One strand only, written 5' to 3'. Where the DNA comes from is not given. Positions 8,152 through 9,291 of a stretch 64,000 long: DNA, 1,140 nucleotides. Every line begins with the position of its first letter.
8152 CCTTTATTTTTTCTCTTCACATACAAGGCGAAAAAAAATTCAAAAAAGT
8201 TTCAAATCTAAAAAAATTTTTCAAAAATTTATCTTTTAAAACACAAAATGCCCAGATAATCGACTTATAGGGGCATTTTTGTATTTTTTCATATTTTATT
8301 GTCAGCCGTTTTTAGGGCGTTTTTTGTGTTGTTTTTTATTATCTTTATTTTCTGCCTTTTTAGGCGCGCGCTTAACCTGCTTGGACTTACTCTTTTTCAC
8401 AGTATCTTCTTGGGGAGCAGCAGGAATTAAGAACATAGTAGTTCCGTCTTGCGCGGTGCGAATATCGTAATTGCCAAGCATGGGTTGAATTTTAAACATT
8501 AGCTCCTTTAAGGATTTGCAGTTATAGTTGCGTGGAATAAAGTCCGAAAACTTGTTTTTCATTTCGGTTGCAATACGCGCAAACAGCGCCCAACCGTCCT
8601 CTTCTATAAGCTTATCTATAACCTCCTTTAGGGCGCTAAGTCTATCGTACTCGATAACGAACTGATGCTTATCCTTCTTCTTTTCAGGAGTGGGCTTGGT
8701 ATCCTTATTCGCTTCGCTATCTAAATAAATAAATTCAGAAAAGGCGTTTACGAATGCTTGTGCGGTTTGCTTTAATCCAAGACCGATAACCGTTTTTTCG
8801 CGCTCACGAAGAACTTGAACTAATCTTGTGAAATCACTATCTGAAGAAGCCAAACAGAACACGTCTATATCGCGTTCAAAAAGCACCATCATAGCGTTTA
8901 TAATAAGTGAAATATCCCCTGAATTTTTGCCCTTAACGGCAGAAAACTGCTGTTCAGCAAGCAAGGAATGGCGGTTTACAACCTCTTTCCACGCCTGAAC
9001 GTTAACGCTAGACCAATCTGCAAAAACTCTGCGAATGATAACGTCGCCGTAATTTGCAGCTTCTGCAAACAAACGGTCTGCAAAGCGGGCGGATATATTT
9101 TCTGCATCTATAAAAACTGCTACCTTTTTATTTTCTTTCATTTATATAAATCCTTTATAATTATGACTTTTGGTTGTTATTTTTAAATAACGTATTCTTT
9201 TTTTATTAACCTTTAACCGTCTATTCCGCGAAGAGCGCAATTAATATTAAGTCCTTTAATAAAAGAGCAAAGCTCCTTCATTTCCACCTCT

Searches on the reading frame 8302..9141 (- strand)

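Call 54: search_protein_families(library=pfam, proteins=[window:8302-9141:-], max_evalue=0.001)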
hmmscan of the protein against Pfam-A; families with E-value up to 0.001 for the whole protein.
window:8302-9141:- (279 aa): 2 families
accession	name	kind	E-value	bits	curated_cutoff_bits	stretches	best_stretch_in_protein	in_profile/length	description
PF01936.24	NYN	-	1.3e-30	107.3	24.2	1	6-141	1-145/145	NYN domain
PF12872.13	OST-HTH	-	3.6e-08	33.6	23.8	1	169-215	3-52/71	OST-HTH/LOTUS domain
